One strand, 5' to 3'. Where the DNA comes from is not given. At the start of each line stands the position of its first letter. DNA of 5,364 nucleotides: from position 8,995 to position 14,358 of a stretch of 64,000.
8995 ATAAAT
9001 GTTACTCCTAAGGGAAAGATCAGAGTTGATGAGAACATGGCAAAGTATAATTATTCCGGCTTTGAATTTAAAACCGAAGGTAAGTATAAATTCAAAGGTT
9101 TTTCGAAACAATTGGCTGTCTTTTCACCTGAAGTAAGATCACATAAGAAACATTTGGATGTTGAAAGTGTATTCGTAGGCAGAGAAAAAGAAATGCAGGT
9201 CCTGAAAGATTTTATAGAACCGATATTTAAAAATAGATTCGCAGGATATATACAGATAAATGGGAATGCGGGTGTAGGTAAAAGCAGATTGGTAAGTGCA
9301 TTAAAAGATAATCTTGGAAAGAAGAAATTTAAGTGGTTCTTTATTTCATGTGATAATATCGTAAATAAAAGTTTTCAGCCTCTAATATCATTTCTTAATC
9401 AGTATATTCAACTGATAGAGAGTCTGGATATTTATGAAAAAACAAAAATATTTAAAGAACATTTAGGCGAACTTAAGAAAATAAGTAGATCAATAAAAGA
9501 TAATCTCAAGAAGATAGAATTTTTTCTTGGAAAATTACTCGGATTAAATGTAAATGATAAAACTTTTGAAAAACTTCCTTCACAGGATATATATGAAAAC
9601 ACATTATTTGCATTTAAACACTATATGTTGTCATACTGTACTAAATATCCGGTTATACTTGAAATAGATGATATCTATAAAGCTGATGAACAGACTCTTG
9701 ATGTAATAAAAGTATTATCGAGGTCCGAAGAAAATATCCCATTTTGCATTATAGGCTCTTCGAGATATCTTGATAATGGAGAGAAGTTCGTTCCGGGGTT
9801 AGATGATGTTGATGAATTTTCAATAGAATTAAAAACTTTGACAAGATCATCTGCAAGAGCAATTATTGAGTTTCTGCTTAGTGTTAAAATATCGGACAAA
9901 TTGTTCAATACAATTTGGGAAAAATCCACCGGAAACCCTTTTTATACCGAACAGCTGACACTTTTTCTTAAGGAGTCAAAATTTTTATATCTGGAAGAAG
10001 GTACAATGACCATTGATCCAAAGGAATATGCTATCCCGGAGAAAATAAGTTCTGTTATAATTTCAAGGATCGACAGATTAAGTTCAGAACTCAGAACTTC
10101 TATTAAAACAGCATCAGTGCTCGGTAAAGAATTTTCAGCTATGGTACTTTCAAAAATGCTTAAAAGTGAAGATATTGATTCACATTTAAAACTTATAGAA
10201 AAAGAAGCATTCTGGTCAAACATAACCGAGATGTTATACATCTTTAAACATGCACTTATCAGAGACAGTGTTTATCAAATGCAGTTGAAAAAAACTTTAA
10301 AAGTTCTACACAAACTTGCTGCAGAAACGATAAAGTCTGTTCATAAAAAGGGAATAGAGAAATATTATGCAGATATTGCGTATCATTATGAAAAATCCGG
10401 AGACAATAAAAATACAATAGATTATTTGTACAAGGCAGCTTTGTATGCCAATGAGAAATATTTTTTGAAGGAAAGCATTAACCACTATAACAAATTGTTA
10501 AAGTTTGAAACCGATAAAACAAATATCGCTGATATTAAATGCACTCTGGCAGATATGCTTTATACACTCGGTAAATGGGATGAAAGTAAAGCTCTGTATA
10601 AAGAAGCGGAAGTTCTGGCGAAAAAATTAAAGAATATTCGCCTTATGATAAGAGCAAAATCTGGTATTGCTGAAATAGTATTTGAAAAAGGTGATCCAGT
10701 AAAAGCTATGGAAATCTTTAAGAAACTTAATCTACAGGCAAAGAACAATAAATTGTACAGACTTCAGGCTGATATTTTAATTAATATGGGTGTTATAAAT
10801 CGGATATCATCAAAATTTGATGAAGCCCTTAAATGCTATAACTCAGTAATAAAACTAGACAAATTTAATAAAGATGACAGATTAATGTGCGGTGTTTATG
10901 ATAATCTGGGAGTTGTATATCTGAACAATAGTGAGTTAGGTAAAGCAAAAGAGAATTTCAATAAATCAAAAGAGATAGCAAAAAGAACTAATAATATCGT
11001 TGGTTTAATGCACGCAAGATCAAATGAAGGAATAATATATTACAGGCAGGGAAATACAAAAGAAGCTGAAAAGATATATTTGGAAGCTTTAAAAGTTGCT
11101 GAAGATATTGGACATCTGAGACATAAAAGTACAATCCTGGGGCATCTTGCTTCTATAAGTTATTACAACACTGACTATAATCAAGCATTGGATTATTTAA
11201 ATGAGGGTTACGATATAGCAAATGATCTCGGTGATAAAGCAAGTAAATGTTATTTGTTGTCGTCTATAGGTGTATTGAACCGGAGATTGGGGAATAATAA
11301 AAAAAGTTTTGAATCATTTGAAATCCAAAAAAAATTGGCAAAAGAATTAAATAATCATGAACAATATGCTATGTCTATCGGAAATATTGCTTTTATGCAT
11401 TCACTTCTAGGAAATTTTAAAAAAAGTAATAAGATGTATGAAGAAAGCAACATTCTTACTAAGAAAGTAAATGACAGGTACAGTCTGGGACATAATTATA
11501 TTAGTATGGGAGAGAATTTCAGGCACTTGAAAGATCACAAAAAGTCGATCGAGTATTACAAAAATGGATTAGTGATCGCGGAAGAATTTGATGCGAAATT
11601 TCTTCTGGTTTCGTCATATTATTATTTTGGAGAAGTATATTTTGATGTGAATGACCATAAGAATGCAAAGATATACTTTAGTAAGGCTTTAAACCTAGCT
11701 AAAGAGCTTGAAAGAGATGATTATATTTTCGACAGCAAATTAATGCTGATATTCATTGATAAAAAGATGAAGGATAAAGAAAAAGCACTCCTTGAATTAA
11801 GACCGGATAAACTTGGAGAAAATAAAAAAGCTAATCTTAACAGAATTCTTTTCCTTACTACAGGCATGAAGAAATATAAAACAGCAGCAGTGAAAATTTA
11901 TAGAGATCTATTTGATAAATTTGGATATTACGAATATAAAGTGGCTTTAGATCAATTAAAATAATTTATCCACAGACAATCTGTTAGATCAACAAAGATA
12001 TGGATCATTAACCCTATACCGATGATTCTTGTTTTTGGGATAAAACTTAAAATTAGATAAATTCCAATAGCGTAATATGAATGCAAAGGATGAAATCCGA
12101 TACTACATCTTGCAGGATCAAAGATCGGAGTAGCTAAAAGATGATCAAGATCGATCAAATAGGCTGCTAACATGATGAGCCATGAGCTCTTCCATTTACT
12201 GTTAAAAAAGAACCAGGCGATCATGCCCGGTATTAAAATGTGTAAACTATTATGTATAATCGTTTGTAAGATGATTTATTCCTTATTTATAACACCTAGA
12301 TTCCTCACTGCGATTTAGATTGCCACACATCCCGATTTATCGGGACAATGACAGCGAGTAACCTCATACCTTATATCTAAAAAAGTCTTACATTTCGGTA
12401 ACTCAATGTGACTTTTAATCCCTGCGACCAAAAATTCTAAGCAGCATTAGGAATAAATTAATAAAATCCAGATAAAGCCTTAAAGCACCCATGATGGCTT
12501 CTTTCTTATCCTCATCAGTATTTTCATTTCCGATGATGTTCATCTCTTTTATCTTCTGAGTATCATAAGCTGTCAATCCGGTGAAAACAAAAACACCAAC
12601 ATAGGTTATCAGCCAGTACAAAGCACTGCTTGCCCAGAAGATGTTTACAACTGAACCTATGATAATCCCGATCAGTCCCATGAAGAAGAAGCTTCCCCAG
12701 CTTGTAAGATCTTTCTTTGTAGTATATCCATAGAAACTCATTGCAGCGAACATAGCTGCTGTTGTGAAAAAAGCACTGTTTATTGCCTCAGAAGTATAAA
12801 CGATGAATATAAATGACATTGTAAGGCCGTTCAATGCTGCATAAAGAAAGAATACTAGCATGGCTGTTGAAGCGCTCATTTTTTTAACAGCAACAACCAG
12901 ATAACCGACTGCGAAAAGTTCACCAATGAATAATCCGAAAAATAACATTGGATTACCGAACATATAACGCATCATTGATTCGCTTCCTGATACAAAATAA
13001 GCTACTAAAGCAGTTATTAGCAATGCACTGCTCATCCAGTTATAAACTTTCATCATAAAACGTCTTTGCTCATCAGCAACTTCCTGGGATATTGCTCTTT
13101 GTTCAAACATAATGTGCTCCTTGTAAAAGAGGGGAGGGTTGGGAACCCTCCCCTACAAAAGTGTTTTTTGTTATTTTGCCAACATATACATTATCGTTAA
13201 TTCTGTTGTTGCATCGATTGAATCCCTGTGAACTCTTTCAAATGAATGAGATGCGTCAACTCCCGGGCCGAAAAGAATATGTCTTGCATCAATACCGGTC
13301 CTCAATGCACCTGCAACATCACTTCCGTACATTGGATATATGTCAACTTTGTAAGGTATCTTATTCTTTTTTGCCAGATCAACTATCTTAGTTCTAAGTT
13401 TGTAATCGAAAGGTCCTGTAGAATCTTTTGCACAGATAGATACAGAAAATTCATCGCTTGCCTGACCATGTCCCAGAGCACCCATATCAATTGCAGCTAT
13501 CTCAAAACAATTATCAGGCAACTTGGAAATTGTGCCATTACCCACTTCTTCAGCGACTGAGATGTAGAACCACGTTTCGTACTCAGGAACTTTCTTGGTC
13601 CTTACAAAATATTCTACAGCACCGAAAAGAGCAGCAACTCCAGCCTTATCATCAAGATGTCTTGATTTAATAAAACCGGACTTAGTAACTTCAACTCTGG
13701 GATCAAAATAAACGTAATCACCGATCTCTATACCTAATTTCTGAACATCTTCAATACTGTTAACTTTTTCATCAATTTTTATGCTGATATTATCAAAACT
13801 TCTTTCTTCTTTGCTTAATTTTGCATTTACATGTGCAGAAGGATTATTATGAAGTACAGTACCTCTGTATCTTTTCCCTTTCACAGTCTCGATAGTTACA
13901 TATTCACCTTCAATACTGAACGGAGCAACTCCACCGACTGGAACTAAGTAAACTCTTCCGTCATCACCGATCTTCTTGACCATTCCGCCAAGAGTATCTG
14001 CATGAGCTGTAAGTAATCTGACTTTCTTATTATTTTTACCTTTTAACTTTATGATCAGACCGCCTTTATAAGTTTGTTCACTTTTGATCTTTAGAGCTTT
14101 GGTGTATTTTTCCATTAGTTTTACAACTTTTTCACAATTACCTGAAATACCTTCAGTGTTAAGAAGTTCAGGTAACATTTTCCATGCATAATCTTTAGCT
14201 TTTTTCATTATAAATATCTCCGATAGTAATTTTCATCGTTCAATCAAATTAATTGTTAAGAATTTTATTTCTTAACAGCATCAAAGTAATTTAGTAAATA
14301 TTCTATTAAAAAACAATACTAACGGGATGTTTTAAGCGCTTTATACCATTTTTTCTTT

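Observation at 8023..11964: Giant signalling protein with a mammalian-style C1/C2 pseudo-heterodimeric cyclase pair fused to a STAND NTPase and TPR array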

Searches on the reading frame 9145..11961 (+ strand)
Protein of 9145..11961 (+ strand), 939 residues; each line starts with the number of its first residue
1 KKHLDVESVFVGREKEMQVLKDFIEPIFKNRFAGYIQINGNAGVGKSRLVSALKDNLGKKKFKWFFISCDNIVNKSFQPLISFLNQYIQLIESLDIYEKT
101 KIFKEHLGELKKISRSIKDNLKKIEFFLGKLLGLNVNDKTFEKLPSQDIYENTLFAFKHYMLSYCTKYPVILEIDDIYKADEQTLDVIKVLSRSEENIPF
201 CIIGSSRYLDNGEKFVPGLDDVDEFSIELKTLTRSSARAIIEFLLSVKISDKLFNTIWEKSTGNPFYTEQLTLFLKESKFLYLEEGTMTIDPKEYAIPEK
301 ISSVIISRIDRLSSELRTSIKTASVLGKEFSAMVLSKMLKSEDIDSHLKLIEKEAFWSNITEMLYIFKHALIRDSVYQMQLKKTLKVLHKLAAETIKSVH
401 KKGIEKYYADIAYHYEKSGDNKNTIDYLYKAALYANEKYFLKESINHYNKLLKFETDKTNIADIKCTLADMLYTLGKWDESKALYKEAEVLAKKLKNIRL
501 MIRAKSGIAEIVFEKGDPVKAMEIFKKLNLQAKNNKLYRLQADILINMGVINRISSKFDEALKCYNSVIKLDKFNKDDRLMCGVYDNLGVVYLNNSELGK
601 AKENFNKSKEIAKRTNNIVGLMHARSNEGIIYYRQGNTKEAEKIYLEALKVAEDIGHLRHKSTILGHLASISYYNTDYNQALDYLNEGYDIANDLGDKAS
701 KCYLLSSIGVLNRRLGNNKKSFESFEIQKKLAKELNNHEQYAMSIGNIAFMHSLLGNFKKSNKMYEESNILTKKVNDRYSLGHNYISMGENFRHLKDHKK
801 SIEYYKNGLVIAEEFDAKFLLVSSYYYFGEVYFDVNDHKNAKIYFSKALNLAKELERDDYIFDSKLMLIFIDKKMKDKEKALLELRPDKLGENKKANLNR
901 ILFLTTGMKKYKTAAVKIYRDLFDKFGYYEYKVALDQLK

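Call 37: search_solved_structures(query=window:9145-11961:+, max_evalue=0.01, show_alignments=1)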
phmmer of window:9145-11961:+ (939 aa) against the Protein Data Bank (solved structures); distinct sequences matched with E-value up to 0.01: 15.
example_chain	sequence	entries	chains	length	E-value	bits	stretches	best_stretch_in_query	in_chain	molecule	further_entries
5a6c_A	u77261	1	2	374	4.3e-17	64.9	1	680-855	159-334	G-PROTEIN-SIGNALING MODULATOR 2, AFADIN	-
6hc2_A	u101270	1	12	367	6.1e-17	64.4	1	680-856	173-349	G-protein-signaling modulator 2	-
3sf4_A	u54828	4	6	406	7.7e-17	64.1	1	680-856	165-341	G-protein-signaling modulator 2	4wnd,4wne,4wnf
4wng_A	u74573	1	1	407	8e-17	64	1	680-856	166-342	G-protein-signaling modulator 2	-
3ro2_A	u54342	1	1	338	3.8e-16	61.8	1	680-855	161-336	G-protein-signaling modulator 2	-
4g2v_A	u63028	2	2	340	4e-16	61.7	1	680-855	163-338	G-protein-signaling modulator 2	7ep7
5a7d_B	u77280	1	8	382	1.4e-13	53.3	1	679-856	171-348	PINS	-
4jhr_A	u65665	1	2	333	2.7e-13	52.4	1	680-864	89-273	G-protein-signaling modulator 2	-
4a1s_A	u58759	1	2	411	2.2e-11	46.1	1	680-852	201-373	PARTNER OF INSCUTEABLE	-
3ro3_A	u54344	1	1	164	1.3e-10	43.5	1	697-855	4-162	G-protein-signaling modulator 2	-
7t7t_A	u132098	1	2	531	9.6e-06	27.4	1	778-907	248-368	Protein TONSOKU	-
6mfv_A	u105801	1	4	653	2.3e-05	26.1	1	558-693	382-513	tetratricopeptide repeat sensor PH0952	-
9y6s_6s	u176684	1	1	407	0.00069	21.3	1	622-813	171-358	Anaphase-promoting complex subunit 5 domain-containing protein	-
3fp2_A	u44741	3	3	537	0.0077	17.8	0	755-853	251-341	TPR repeat-containing protein YHR117W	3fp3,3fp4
3lca_A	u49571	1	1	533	0.0081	17.7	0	755-853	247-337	Protein TOM71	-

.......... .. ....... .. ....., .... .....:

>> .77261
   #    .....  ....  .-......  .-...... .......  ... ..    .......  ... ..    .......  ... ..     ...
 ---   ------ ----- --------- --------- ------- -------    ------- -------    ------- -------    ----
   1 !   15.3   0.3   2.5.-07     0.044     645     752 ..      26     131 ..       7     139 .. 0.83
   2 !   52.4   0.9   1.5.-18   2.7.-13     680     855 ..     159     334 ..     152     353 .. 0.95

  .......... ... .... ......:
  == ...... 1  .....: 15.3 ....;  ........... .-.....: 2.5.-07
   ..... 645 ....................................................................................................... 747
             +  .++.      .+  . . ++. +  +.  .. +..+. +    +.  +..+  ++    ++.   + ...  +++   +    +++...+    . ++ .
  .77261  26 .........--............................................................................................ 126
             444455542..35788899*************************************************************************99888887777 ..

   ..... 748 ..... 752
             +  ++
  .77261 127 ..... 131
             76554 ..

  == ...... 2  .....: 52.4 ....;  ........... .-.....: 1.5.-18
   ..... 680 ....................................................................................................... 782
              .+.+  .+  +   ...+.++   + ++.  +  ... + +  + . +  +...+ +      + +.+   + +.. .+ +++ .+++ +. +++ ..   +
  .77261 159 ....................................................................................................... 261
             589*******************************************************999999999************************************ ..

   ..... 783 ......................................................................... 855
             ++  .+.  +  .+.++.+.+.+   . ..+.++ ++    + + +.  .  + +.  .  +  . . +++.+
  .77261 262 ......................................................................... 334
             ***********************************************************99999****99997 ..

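Call 60: predict_structure(alignment_id=A2)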
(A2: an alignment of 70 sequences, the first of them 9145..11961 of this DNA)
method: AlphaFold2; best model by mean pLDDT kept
length: 939 residues; sequences in the alignment: 70
mean_pLDDT: 89.0   pTM: 0.78
mean pLDDT of the five models: 89.0, 88.9, 87.6, 87.1, 86.4
residues with pLDDT >= 90: 604; 70-90: 275; 50-70: 37; < 50: 23
segments of 3 or more residues with pLDDT < 50: 1-6, 350-366
pLDDT, mean of each block of 10 residues (from residue 1): 45 91 94 95 87 83 90 81 89 84 91 77 91 86 74 92 91 93 91 89 94 90 90 91 91 92 88 85 91 74 76 74 75 75 55 44 50 74 85 89 87 94 96 85 91 96 97 92 98 96 97 94 98 95 97 94 96 84 96 91 96 89 93 88 93 84 96 90 96 93 97 95 98 94 97 97 98 91 97 97 97 88 96 96 98 91 95 91 86 94 96 97 96 95
secondary structure, 60 per line:
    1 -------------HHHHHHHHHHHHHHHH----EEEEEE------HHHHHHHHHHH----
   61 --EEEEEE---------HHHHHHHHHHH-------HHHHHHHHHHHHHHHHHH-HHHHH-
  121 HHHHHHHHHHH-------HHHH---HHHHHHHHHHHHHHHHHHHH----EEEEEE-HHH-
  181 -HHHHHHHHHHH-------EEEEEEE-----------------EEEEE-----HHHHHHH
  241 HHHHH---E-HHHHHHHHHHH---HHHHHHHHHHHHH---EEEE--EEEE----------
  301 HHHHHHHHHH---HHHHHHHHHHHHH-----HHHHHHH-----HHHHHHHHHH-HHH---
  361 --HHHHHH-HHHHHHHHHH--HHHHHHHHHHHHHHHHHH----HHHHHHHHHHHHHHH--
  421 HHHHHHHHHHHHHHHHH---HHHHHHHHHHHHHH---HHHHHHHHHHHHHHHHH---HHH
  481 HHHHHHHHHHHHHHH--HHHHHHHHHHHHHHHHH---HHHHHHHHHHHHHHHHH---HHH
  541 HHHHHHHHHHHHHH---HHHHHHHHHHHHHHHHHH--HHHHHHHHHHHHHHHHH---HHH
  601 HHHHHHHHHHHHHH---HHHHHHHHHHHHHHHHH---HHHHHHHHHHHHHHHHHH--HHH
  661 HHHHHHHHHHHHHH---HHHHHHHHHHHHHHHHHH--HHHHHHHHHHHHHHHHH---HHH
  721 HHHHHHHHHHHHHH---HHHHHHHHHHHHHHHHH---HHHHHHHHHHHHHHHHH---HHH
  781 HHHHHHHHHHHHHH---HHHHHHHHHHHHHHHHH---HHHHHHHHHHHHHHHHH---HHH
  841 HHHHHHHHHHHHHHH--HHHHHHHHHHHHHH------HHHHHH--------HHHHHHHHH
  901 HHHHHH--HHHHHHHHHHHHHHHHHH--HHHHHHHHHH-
elements in order (helices of 4 or more, strands of 3 or more residues): H14-29 E34-39 H46-56 E63-68 H78-88 H96-113 H115-119 H121-131 H139-142 H146-165 E170-175 H182-192 E200-206 E224-228 H234-245 H251-261 H265-277 E281-284 E287-290 H301-310 H314-326 H332-338 H344-353 H363-368 H370-379 H382-399 H404-418 H421-437 H441-454 H458-474 H478-495 H498-514 H518-534 H538-554 H558-575 H578-594 H598-614 H618-634 H638-655 H658-674 H678-695 H698-714 H718-734 H738-754 H758-774 H778-794 H798-814 H818-834 H838-855 H858-871 H878-883 H892-906 H909-926 H929-938
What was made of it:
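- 9172..10287 (+): STAND nucleotide-binding oligomerisation module, aa ~384-755: NBD with a helical insert, helical domain, and winged-helix/arm. AF2 of aa 375-1313, pLDDT 89, pTM 0.78 (call 60).
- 9262..9285 (+): Walker A / P-loop, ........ (aa 414-421). It lies in the loop between beta1 and alpha1 of the NBD model (call 60).
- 9652..9672 (+): Walker B, VILEIDD (aa 544-550). It forms a strand in the model (call 60).
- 10288..11961 (+): TPR solenoid (sensor), aa ~756-1313: about 27 helices, about 13 regular hairpins. AF2 shows regular helix pairs with pLDDT above 90 (call 60).
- On sAC-type (ADCY10-like) soluble cyclase: The rest of the protein is modelled as a soluble NTPase plus TPR (call 60).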

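Call 63: fold_search(model_id=the predicted structure, library=pdb)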
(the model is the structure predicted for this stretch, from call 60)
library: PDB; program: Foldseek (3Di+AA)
matches with E <= 10: 1850; with E <= 0.001: 257
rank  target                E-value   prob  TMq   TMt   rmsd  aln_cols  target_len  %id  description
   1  6mfv_A                1.6e-13  1.00  0.23  0.32  18.6       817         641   13  Crystal structure of the Signal Transduction ATPase with Numerous Domains (STAND) protein with a tetratricopeptide rep (released 2019-02-20)
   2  7t7t_A                6.2e-10  1.00  0.29  0.55  18.4       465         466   16  Structure of TSK/BRU1 bound to histone H3.1 (released 2022-03-30)
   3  3sf4_A                6.4e-10  1.00  0.21  0.47  11.1       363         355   19  Crystal structure of the complex between the conserved cell polarity proteins Inscuteable and LGN (released 2011-11-23)
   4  3sf4_C                7.8e-10  1.00  0.22  0.49   9.4       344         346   19  Crystal structure of the complex between the conserved cell polarity proteins Inscuteable and LGN (released 2011-11-23)
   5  6hc2_E                1.1e-09  1.00  0.23  0.49   8.8       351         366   19  Crystal structure of NuMA/LGN hetero-hexamers (released 2019-05-29)
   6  6hc2_S                1.2e-09  1.00  0.23  0.49   8.5       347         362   19  Crystal structure of NuMA/LGN hetero-hexamers (released 2019-05-29)
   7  6hc2_C                1.4e-09  1.00  0.23  0.49   8.5       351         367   19  Crystal structure of NuMA/LGN hetero-hexamers (released 2019-05-29)
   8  6hc2_A                1.7e-09  1.00  0.23  0.48   8.6       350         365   19  Crystal structure of NuMA/LGN hetero-hexamers (released 2019-05-29)
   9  5a7d_H                1.7e-09  1.00  0.19  0.43  10.3       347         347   19  Tetrameric assembly of LGN with Inscuteable (released 2016-08-03)
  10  3sf4_B                1.9e-09  1.00  0.20  0.47  10.5       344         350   19  Crystal structure of the complex between the conserved cell polarity proteins Inscuteable and LGN (released 2011-11-23)
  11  4wne_A                3.6e-09  1.00  0.24  0.56   7.8       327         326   20  Crystal structure of the TPR domain of LGN in complex with Frmpd4/Preso1 at 2.0 Angstrom resolution (released 2015-09-16)
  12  5a7d_C                3.6e-09  1.00  0.20  0.45  10.0       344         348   19  Tetrameric assembly of LGN with Inscuteable (released 2016-08-03)
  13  9hvq_Q                3.6e-09  1.00  0.25  0.26  29.6       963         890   11  Structure of the transcribing Pol II-DSIF-PAF-SPT6-RECQL5 complex (released 2025-07-16)
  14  5a7d_G                5.9e-09  1.00  0.20  0.45   9.9       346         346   20  Tetrameric assembly of LGN with Inscuteable (released 2016-08-03)
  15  5a7d_D                5.9e-09  1.00  0.20  0.44   9.9       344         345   19  Tetrameric assembly of LGN with Inscuteable (released 2016-08-03)
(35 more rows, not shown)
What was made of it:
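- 9172..10287 (+): Best Foldseek PDB hit is 6mfv, the PH0952 STAND with TPR sensor, E 1.6e-13 (call 63).
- On sAC-type (ADCY10-like) soluble cyclase: Fold match to the STAND protein PH0952 (call 63).
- On Avs / bacterial NLR-like antiphage STAND: The nearest solved STAND is PH0952 (call 63).
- The STAND-TPR model has pLDDT 89, and its best PDB match is PH0952 (calls 60, 63).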

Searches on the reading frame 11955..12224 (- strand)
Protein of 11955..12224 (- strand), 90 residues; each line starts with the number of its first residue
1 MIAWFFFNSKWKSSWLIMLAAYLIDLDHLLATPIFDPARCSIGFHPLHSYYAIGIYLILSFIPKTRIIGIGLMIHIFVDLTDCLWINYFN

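Call 25: search_protein_families(library=pfam, proteins=[window:11955-12224:-], max_evalue=0.001)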
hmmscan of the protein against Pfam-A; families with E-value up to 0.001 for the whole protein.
window:11955-12224:- (90 aa): 1 family
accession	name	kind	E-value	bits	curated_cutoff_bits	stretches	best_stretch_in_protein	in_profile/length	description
PF19617.4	DUF6122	-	3.5e-37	127.4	27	1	1-86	17-102/102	Family of unknown function (DUF6122)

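Call 70: search_protein_families(library=padloc, proteins=[window:11955-12224:-], max_evalue=0.001)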
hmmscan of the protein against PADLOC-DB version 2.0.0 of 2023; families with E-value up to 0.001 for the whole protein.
window:11955-12224:- (90 aa): 0 families

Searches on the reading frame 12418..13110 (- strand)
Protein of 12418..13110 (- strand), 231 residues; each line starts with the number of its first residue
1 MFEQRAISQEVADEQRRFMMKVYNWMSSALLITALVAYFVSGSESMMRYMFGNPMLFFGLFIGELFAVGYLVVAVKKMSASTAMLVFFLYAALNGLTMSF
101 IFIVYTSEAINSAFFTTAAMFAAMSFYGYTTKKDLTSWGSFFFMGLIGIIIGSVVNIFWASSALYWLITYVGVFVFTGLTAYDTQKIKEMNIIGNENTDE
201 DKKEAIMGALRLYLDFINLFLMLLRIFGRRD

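Call 25: search_protein_families(library=pfam, proteins=[window:12418-13110:-], max_evalue=0.001)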
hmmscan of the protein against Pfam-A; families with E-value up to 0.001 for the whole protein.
window:12418-13110:- (231 aa): 1 family
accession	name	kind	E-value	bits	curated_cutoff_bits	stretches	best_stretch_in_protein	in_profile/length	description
PF01027.25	Bax1-I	-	6.8e-65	219.1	34.1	1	16-227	1-207/207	Inhibitor of apoptosis-promoting Bax1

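Call 70: search_protein_families(library=padloc, proteins=[window:12418-13110:-], max_evalue=0.001)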
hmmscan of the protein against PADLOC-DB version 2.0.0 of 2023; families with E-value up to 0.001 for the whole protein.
window:12418-13110:- (231 aa): 0 families

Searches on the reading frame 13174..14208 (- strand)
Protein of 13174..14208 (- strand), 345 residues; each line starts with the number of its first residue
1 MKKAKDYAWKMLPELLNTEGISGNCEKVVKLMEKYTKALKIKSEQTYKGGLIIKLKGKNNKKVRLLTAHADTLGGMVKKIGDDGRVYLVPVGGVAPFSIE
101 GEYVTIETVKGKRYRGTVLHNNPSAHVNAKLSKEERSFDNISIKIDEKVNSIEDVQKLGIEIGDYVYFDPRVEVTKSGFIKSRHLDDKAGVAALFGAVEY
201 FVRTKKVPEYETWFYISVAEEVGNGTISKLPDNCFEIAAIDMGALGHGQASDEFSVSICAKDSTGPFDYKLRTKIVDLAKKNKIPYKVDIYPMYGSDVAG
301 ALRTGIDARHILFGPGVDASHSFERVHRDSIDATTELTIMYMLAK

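Call 25: search_protein_families(library=pfam, proteins=[window:13174-14208:-], max_evalue=0.001)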
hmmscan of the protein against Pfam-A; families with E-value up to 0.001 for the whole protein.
window:13174-14208:- (345 aa): 2 families
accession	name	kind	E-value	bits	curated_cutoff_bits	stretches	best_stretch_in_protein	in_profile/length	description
PF05343.19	Peptidase_M42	-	1.7e-73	247.7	23.2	1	49-337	1-292/292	M42 glutamyl aminopeptidase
PF01546.33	Peptidase_M20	-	1.9e-05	25.1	24.6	1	175-334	23-196/206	Peptidase family M20/M25/M40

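Call 70: search_protein_families(library=padloc, proteins=[window:13174-14208:-], max_evalue=0.001)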
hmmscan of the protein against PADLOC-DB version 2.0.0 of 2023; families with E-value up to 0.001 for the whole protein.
window:13174-14208:- (345 aa): 0 families
